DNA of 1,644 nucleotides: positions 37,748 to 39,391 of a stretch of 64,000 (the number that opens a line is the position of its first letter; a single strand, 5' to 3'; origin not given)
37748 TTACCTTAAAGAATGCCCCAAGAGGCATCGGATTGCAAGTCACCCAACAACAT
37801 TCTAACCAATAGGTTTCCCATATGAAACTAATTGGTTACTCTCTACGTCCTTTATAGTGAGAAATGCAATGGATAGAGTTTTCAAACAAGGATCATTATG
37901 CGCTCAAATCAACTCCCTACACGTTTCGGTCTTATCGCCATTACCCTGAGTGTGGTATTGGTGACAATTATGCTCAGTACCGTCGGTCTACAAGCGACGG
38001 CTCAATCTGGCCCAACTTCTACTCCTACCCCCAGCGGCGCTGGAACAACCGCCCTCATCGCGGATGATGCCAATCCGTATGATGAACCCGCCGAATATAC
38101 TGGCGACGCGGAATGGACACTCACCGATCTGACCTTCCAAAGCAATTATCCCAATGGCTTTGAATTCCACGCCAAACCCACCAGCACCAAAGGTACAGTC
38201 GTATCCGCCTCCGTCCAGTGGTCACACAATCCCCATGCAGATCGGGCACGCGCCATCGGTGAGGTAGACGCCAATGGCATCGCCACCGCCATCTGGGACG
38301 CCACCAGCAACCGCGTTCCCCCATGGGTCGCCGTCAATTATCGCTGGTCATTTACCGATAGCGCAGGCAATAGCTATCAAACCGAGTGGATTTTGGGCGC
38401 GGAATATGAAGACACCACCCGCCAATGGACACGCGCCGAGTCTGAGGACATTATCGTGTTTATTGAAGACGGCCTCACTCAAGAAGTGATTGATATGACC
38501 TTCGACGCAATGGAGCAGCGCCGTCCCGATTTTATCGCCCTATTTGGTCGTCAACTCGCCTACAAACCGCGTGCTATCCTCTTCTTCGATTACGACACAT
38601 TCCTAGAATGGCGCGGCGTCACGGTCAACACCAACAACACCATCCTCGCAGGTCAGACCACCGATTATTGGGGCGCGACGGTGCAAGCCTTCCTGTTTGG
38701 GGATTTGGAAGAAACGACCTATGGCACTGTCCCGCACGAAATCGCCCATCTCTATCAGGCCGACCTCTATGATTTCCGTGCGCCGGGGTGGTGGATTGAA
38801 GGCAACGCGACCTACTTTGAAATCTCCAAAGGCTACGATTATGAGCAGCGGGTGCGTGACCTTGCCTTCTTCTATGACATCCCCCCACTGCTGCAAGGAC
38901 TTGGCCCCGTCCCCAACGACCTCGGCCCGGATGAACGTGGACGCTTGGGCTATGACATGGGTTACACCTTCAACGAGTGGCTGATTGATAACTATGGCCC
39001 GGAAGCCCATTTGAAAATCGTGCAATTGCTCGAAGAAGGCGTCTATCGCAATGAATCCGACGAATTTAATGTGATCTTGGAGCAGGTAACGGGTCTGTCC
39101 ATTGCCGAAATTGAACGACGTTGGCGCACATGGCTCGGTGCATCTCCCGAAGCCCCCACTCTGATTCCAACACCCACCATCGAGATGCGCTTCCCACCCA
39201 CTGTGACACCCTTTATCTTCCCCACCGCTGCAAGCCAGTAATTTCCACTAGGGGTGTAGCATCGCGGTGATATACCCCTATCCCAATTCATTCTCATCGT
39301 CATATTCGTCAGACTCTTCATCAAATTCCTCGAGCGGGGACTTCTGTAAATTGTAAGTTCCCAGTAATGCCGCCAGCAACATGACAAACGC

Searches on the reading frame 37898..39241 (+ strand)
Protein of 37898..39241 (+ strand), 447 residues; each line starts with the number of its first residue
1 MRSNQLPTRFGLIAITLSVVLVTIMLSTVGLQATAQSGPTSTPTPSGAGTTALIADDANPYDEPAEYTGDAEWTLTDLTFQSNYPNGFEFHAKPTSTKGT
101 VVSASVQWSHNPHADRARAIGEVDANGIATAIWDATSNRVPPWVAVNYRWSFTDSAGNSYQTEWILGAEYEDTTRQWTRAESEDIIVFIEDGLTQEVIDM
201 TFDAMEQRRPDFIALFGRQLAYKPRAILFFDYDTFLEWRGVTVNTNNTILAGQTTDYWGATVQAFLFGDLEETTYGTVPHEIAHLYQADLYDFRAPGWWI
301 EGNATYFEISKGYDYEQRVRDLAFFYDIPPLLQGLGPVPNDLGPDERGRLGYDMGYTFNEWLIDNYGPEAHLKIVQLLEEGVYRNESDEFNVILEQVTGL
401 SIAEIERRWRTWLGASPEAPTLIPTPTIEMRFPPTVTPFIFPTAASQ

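Call 52: search_protein_families(library=pfam, proteins=[window:37898-39241:+], max_evalue=0.00001)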
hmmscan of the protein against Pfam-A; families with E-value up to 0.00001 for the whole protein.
window:37898-39241:+ (447 aa): 0 families

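Call 77: search_protein_families(library=pfam, proteins=[window:37898-39241:+], max_evalue=0.01)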
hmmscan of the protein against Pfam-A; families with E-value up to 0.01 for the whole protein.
window:37898-39241:+ (447 aa): 2 families
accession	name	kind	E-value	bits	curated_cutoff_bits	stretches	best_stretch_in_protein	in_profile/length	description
PF13485.12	Peptidase_MA_2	-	9.2e-05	22.8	32.4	1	276-413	68-199/201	Peptidase MA superfamily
PF04450.18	BSP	-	0.0096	16.2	23.8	0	269-316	97-143/207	Peptidase of plants and bacteria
